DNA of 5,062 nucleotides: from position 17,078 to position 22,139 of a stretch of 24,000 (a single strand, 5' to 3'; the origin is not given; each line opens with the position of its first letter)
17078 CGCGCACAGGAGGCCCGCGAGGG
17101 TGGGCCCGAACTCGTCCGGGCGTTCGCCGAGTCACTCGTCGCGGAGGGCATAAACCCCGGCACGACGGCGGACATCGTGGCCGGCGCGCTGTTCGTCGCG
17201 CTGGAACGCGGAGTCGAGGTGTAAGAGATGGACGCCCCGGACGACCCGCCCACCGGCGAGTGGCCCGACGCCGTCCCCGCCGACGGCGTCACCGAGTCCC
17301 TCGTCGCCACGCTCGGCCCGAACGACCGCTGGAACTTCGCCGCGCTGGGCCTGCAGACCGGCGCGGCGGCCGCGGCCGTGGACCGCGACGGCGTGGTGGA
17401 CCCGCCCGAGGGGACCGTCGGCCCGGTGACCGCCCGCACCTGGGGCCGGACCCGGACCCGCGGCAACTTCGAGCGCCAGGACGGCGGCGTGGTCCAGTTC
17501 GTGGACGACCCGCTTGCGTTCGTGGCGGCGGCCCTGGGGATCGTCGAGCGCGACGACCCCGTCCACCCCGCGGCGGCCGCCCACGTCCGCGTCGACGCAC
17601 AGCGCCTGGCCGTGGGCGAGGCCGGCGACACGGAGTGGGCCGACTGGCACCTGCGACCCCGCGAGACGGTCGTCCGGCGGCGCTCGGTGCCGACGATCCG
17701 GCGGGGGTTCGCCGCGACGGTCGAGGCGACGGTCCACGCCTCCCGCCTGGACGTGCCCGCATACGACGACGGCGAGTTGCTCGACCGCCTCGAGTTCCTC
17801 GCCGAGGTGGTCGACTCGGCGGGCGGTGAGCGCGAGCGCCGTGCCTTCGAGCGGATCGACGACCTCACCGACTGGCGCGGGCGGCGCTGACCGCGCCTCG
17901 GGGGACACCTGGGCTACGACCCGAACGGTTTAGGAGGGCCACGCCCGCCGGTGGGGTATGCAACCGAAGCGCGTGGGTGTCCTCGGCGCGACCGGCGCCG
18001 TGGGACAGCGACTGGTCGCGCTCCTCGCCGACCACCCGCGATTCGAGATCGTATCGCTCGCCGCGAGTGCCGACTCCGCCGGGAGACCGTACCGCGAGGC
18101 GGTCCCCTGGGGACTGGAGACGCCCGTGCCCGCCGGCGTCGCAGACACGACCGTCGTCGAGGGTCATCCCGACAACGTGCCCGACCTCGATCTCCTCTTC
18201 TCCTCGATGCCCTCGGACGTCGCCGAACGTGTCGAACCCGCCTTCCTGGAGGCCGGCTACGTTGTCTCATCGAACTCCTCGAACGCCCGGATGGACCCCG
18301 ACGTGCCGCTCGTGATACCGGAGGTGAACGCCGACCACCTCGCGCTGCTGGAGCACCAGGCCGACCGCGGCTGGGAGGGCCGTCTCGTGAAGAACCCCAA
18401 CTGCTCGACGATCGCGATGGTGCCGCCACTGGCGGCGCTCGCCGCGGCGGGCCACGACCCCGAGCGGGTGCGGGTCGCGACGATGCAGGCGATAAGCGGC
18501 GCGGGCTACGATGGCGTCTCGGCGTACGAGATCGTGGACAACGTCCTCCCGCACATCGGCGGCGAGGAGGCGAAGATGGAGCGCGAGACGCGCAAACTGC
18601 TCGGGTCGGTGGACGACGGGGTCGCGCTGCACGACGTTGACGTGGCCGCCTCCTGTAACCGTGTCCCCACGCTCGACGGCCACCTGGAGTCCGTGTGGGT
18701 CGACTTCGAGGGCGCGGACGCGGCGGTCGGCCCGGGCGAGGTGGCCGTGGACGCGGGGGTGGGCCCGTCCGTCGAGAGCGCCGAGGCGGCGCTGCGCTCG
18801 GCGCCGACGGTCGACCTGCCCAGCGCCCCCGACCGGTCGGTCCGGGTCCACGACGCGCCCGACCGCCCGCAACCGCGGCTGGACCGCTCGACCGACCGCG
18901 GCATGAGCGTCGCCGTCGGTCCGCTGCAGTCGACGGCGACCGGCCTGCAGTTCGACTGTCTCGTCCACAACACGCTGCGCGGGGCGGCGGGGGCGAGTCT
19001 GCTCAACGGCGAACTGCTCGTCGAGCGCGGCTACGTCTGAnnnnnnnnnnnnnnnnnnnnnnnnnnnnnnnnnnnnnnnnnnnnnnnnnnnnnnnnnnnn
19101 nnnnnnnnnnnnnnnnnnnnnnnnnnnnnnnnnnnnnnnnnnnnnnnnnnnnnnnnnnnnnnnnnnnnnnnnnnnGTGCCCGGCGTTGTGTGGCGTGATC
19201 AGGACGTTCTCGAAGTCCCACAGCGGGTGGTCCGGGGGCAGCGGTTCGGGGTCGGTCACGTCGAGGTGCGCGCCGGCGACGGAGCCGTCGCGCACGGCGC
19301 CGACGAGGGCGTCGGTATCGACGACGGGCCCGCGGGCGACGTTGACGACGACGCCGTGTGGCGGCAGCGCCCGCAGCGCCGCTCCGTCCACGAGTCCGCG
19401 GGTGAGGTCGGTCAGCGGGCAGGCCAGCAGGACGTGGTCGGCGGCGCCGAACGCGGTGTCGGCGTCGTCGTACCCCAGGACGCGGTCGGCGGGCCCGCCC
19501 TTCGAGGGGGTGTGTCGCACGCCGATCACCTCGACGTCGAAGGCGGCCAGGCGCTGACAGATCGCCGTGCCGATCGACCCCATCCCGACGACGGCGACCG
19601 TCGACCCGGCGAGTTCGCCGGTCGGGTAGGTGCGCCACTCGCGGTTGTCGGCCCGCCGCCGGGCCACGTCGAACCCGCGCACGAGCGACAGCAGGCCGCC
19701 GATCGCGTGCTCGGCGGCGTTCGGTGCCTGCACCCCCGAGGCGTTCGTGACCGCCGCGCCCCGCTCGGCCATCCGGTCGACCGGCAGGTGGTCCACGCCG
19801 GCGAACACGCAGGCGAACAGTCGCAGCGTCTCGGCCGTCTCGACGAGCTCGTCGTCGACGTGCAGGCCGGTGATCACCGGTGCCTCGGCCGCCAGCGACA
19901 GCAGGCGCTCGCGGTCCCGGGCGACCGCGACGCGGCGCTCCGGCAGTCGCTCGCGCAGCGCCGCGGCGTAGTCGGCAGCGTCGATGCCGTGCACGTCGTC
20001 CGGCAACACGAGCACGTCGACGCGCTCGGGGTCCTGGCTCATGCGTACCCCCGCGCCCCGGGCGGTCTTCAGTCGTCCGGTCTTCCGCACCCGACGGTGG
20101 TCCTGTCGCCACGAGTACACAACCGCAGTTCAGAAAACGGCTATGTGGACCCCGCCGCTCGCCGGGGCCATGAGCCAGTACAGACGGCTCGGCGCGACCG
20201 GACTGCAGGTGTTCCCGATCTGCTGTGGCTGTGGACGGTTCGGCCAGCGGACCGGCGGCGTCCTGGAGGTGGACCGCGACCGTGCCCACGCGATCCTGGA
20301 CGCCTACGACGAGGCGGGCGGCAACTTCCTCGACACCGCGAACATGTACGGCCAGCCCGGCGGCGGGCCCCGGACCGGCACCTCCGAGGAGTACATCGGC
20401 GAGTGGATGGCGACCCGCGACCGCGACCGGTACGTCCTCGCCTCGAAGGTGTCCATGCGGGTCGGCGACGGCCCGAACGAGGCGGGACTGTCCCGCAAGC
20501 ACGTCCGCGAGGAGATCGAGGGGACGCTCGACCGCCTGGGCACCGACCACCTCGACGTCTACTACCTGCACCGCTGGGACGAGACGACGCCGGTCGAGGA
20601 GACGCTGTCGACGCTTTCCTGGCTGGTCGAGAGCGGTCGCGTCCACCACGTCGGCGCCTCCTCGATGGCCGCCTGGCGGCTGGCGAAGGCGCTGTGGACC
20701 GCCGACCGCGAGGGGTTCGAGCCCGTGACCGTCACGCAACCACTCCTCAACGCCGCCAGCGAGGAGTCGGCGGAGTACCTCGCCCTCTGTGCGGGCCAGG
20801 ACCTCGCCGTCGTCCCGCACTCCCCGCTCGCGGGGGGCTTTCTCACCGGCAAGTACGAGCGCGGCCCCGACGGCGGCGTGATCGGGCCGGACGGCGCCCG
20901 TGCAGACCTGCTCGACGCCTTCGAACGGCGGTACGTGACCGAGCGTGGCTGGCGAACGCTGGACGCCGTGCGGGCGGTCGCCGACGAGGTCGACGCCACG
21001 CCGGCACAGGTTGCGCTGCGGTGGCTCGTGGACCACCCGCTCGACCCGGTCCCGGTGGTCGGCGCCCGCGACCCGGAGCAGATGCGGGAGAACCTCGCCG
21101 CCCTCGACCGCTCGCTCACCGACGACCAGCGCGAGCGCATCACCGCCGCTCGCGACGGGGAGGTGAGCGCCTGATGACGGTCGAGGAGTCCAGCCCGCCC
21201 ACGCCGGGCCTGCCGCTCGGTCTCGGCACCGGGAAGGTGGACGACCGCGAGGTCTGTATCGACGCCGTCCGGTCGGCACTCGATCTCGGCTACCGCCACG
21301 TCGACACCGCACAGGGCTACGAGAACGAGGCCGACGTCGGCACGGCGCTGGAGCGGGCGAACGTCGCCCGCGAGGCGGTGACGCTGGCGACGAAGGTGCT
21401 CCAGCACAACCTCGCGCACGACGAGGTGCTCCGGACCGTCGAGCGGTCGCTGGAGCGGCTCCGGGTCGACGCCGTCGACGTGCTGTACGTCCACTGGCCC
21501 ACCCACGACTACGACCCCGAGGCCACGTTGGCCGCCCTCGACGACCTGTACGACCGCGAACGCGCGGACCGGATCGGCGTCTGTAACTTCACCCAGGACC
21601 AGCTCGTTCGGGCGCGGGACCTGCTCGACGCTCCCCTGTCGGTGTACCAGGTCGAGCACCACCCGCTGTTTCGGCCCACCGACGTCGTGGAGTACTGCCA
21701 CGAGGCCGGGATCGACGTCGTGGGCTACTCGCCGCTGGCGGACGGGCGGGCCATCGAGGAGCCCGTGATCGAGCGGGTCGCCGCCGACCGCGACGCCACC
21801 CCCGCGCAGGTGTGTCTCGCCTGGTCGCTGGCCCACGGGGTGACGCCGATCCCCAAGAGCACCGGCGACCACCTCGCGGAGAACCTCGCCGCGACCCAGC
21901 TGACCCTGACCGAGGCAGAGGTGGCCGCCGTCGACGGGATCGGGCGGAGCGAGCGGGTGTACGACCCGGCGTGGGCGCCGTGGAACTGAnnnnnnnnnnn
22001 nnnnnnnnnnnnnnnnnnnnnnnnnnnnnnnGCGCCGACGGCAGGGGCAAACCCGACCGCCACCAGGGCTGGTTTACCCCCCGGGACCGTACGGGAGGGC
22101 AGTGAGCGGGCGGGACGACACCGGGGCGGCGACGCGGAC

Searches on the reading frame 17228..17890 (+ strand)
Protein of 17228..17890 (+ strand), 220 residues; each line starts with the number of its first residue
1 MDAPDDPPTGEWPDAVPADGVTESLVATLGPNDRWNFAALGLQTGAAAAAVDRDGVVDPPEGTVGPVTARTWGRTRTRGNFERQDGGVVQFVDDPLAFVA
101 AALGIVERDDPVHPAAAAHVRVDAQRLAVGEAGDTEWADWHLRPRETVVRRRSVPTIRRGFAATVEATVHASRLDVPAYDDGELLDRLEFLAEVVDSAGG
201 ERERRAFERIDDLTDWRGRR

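Call 28: search_protein_families(library=pfam, proteins=[window:17228-17890:+], max_evalue=0.01)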
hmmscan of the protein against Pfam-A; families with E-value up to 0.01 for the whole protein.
window:17228-17890:+ (220 aa): 2 families
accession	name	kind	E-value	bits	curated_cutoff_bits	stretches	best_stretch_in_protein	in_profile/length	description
PF04289.18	DUF447_N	-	1e-13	51.7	24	1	22-148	1-111/114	Protein of unknown function (DUF447) N-terminal domain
PF20766.2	DUF447_C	-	2.2e-13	50.4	24.8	1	159-210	2-51/53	Protein of unknown function (DUF447)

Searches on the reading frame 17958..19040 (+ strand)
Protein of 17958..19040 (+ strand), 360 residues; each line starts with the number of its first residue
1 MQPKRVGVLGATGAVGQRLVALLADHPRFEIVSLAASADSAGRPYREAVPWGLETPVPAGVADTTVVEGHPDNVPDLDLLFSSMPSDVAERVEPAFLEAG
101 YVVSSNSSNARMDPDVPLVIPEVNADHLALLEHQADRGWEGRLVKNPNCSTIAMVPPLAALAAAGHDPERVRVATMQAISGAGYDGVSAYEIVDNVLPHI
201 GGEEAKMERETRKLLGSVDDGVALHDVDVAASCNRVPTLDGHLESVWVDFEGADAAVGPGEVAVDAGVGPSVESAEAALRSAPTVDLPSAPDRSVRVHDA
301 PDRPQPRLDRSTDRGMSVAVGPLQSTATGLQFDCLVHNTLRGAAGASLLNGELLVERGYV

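Call 28: search_protein_families(library=pfam, proteins=[window:17958-19040:+], max_evalue=0.01)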
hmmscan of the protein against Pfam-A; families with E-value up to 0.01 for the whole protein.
window:17958-19040:+ (360 aa): 4 families
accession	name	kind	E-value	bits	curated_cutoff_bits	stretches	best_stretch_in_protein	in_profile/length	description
PF01118.30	Semialdhyde_dh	-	2.7e-34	118.6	26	1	5-129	1-119/121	Semialdehyde dehydrogenase, NAD binding domain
PF02774.23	Semialdhyde_dhC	-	8.3e-26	91.7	26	1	158-340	1-183/184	Semialdehyde dehydrogenase, dimerisation domain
PF01113.26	DapB_N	-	0.0033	17.9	25.6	0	5-39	2-36/124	Dihydrodipicolinate reductase, N-terminus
PF02670.22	DXP_reductoisom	-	0.0052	17.9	21.7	0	7-39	2-35/129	1-deoxy-D-xylulose 5-phosphate reductoisomerase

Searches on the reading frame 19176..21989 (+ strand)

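Call 28: search_protein_families(library=pfam, proteins=[window:19176-21989:+], max_evalue=0.01)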
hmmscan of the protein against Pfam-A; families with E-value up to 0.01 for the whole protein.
window:19176-21989:+ (937 aa): 1 family
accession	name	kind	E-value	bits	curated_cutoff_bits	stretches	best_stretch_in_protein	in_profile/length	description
PF00248.27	Aldo_ket_red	-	8e-48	163.4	24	1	681-922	2-289/291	Aldo/keto reductase family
